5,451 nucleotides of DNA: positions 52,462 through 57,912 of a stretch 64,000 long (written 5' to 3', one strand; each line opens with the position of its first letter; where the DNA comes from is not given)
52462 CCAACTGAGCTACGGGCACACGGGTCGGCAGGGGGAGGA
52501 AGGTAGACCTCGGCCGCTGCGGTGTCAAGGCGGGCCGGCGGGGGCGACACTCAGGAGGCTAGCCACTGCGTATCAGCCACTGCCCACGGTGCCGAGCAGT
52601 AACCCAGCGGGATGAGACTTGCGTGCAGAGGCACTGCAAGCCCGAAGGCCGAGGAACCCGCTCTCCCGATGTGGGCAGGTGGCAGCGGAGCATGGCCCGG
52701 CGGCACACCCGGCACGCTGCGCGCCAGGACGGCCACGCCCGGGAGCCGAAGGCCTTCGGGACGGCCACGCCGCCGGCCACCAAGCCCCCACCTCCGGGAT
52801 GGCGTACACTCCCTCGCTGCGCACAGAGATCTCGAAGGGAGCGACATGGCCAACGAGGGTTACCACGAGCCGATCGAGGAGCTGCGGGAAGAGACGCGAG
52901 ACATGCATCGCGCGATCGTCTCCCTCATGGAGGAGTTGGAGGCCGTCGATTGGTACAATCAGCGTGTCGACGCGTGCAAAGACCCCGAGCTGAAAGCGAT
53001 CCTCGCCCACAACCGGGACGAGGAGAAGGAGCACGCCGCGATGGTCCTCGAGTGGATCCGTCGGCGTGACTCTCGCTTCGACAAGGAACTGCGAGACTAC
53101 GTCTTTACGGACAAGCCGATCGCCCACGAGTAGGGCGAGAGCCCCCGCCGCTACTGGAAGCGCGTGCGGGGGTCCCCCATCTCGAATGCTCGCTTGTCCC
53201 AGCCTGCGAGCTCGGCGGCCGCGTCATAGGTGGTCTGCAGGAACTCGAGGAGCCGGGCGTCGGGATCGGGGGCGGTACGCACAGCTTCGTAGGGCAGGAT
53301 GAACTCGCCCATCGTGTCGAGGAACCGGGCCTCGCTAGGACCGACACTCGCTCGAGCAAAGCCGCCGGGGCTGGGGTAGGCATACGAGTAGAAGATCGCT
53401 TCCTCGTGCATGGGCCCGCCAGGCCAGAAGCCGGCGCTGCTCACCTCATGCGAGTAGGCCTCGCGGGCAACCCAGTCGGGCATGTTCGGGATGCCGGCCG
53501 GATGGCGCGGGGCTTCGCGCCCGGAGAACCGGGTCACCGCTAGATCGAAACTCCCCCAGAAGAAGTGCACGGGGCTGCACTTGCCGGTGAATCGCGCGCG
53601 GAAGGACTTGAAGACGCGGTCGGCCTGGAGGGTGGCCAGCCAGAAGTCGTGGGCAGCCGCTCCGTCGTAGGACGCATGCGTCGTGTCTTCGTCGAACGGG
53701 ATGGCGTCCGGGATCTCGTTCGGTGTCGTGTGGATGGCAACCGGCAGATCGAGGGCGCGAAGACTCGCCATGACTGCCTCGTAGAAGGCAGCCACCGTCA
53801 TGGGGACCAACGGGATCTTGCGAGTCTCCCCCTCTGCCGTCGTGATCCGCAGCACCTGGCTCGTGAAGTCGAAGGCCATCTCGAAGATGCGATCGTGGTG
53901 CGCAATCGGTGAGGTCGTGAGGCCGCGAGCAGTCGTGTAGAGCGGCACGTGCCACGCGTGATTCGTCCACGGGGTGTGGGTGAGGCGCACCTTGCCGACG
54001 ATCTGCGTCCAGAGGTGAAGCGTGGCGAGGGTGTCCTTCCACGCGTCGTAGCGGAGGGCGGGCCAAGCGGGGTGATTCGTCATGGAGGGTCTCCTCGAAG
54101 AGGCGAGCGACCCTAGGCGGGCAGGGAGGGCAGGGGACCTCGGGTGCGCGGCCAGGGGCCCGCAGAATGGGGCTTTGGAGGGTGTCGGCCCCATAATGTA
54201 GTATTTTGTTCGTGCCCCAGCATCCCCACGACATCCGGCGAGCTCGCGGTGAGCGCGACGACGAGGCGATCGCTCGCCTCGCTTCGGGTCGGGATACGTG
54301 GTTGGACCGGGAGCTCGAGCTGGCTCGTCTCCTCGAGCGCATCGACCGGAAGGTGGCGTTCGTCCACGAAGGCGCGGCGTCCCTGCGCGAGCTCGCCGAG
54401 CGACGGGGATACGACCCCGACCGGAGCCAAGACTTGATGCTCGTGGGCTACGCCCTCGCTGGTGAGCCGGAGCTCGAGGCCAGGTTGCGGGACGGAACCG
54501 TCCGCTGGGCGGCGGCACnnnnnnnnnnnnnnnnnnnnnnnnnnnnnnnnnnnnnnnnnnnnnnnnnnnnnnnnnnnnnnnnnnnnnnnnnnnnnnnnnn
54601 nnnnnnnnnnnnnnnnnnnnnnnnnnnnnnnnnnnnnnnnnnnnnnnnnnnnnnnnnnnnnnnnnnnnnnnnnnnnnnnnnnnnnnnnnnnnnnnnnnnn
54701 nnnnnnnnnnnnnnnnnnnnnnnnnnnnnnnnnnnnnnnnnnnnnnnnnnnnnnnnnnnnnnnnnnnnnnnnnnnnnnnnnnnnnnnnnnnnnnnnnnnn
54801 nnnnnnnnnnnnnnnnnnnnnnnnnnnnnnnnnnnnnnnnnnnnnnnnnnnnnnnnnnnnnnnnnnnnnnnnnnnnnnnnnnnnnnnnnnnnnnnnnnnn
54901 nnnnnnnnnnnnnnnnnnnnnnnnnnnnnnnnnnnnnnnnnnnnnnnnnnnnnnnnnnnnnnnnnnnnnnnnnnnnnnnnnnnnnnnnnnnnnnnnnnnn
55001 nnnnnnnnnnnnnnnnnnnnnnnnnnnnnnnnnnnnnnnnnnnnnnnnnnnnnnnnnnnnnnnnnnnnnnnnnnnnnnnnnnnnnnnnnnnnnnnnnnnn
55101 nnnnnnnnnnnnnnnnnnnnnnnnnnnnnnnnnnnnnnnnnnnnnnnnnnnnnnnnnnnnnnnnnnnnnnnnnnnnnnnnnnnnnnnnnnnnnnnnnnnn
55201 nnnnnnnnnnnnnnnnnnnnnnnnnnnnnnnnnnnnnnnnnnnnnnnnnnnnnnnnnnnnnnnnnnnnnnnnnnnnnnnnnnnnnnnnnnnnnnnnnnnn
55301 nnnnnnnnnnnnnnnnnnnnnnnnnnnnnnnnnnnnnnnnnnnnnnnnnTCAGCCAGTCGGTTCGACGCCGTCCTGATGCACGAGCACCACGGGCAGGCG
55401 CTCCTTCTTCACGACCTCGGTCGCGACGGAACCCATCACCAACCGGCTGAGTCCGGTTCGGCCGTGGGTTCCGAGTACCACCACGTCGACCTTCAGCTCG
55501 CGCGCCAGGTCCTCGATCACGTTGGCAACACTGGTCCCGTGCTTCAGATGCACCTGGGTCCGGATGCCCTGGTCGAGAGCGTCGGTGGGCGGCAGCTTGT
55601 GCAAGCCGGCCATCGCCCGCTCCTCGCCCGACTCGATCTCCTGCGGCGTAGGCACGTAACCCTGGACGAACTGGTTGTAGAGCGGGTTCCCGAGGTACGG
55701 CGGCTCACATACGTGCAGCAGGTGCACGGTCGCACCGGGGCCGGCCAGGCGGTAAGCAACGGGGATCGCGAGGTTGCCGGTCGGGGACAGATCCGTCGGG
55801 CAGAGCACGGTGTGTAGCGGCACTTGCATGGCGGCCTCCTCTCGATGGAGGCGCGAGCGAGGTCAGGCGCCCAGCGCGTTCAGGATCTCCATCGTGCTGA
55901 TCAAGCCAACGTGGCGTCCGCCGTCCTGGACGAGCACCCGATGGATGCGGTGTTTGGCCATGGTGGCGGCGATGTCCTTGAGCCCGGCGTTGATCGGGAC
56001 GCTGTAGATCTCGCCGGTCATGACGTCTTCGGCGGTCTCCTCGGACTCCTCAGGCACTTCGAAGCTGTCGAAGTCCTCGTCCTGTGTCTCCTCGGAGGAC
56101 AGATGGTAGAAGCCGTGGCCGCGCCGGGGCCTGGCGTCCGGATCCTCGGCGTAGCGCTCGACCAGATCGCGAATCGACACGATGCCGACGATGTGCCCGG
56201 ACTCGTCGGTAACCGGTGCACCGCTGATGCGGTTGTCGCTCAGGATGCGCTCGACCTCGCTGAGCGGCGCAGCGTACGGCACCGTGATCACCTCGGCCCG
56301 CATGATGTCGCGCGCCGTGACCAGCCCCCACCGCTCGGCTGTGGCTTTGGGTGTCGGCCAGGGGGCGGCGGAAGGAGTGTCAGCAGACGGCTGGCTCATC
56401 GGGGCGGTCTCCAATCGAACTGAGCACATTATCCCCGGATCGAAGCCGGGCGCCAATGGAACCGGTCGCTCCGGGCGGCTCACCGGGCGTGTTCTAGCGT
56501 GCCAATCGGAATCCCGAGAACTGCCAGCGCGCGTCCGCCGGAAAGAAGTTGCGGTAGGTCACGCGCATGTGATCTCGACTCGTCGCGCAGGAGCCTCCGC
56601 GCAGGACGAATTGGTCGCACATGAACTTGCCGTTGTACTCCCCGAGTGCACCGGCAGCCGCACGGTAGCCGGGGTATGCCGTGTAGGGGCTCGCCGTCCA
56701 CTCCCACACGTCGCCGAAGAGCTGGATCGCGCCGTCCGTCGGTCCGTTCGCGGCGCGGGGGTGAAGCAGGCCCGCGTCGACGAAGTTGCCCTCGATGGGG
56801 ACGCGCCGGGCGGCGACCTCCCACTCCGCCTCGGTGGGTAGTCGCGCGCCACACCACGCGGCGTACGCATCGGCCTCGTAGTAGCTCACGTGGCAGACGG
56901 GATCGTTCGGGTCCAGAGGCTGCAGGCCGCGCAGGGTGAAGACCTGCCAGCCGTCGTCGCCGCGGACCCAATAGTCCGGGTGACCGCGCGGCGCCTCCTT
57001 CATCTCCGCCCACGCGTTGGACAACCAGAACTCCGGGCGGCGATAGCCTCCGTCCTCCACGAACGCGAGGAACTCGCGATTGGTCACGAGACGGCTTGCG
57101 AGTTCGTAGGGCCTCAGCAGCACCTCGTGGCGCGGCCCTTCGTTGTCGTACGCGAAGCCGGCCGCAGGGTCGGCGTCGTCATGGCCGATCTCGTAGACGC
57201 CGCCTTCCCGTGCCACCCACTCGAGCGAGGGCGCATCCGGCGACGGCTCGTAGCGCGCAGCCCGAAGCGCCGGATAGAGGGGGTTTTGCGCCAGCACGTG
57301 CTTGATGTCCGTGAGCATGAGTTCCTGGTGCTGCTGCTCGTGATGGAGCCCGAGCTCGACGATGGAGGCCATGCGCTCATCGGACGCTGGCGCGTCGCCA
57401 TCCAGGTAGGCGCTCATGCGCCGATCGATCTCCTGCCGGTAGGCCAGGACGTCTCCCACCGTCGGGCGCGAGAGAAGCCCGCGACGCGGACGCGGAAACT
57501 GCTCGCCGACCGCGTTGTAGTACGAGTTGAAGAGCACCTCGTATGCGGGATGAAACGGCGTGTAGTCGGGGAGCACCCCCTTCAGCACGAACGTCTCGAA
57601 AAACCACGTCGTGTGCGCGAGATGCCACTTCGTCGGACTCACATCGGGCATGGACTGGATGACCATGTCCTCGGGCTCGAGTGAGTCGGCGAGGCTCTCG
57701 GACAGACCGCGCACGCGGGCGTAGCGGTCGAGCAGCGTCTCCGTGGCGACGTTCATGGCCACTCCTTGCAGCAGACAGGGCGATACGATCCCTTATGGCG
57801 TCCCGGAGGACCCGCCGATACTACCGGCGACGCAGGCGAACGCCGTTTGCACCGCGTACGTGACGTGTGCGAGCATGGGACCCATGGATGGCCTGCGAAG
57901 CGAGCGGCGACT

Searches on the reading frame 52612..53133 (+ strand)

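Call 17: search_protein_families(library=pfam, proteins=[window:52612-53133:+], max_evalue=0.01)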
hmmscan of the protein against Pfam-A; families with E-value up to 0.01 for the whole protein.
window:52612-53133:+ (173 aa): 1 family
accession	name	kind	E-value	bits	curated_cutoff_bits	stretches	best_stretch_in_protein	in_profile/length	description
PF22277.2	EncFtn-like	-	4.1e-44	148.7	27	1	84-167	2-85/85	EncFtn-like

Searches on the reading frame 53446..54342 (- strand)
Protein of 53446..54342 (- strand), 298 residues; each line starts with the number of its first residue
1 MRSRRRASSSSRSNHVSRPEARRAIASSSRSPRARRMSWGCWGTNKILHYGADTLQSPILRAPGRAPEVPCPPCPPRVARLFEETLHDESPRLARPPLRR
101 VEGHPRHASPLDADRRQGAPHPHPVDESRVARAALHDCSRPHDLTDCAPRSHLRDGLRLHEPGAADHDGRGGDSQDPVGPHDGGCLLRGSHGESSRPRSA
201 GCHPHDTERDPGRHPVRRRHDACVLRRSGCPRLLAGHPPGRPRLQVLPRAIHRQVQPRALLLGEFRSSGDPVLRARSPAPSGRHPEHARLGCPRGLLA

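Call 22: find_related_loci(query=window:53446-54342:-, collection=genome_contigs, flank=10000)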
Query window:53446-54342:- (298 aa) in genome_contigs; peptide patterns used: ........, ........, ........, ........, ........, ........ (x = any residue, [..] = any of these).
557 stretches matched a pattern; 15 encode a relative of the query (tblastn E <= 1e-3); 15 distinct loci.
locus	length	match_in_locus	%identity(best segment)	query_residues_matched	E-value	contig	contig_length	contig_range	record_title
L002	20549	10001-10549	40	93-275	6e-22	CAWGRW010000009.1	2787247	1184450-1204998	MAG: uncultured bacterium isolate MFD06435.bin.1.47 genome assembly, contig: contig_17617, whole genome shotgun sequence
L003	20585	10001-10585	38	93-287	2e-17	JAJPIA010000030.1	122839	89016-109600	MAG: Bacillota bacterium isolate Centralia_MAG_233 k107_26247990, whole genome shotgun sequence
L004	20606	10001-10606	39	92-298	2e-15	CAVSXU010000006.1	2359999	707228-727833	MAG: Terriglobia bacterium isolate MFD05521.bin.2.210 genome assembly, contig: contig_38222, whole genome shotgun sequen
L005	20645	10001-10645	37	85-298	3e-15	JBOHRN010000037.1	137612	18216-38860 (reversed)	MAG: Longimicrobiaceae bacterium isolate M3-S_metawrap_bin.291 k127_2411055, whole genome shotgun sequence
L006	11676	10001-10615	38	93-297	1e-11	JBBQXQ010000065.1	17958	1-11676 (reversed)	MAG: Gemmatimonadales bacterium isolate Co_metawrap_2123 Cmw_2123_k141_16601604_length_17958_cov_11.9975, whole genome s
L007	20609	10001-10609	33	93-295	1e-11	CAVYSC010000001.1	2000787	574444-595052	MAG: uncultured Acidobacteriaceae bacterium isolate MFD05580.bin.1.34 genome assembly, contig: contig_24043, whole genom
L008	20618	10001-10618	35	93-297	3e-11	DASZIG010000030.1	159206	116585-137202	MAG TPA_asm: Terriglobia bacterium isolate SMAG_U6596 k141_4661994, whole genome shotgun sequence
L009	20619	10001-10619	42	93-298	7e-17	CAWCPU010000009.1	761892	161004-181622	MAG: uncultured delta proteobacterium isolate MFD04944.bin.3.280 genome assembly, contig: contig_64321, whole genome sho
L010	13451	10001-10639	32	73-284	2e-10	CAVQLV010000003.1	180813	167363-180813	MAG: Bryobacterales bacterium isolate MFD04463.bin.2.162 genome assembly, contig: contig_43316, whole genome shotgun seq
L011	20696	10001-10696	35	70-298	6e-10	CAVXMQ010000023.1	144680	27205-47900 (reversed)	MAG: uncultured Acidobacteriota bacterium isolate MFD02840.bin.2.60 genome assembly, contig: contig_61677, whole genome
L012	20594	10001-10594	31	93-290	3e-9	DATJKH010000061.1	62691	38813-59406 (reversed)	MAG TPA_asm: Vicinamibacterales bacterium isolate SMAG_U15588 k141_5246448, whole genome shotgun sequence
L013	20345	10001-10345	44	183-297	3e-9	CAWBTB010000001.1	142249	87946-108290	MAG: uncultured Actinomycetota bacterium isolate MFD04580.bin.3.130 genome assembly, contig: contig_14954, whole genome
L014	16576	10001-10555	33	93-274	2e-8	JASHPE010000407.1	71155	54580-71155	MAG: Terriglobia bacterium isolate JOPF041 JOPF_AWAY_contig_1207067, whole genome shotgun sequence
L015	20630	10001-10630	33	73-281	2e-9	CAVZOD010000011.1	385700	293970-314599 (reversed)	MAG: Bryobacterales bacterium isolate MFD05512.bin.2.139 genome assembly, contig: contig_11319, whole genome shotgun seq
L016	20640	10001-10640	55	73-284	1e-5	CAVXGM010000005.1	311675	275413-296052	MAG: Bryobacterales bacterium isolate MFD05502.bin.2.50 genome assembly, contig: contig_23453, whole genome shotgun sequ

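Call 46: find_homologous_proteins(query=window:53446-54342:-, max_evalue=1e-30)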
Query window:53446-54342:-: 8000 candidates shared short words with the query, none scored E <= 1e-30.

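Call 57: search_protein_families(library=pfam, proteins=[window:53446-54342:-], max_evalue=0.001)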
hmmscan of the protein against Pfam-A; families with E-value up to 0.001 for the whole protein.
window:53446-54342:- (298 aa): 0 families

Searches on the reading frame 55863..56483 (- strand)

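Call 57: search_protein_families(library=pfam, proteins=[window:55863-56483:-], max_evalue=0.001)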
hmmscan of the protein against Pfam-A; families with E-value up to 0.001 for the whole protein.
window:55863-56483:- (206 aa): 1 family
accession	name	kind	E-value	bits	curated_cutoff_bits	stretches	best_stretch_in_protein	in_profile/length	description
PF00571.33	CBS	-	9.7e-26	90.3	24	2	57-112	1-56/57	CBS domain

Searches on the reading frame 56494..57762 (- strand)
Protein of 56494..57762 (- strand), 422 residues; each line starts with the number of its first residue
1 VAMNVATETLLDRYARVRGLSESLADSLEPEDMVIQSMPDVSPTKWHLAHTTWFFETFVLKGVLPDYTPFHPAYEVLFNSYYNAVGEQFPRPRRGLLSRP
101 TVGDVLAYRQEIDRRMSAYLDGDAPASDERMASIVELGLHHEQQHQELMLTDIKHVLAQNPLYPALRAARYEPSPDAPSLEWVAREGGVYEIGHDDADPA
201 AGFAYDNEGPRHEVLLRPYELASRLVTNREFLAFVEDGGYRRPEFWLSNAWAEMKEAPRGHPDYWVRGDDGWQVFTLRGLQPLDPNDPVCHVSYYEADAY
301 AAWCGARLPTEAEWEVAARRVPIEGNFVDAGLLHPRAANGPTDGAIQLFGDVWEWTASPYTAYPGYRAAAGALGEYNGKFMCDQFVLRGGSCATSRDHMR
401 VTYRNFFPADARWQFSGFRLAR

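Call 57: search_protein_families(library=pfam, proteins=[window:56494-57762:-], max_evalue=0.001)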
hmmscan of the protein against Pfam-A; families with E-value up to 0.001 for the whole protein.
window:56494-57762:- (422 aa): 2 families
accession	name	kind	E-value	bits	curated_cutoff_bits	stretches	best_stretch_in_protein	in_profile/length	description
PF03781.23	FGE-sulfatase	-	2.9e-39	135.7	23.3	2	181-320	4-124/255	Sulfatase-modifying factor enzyme 1-like domain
PF12867.12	DinB_2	-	6e-11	43.3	24.8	1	14-149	2-128/128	DinB superfamily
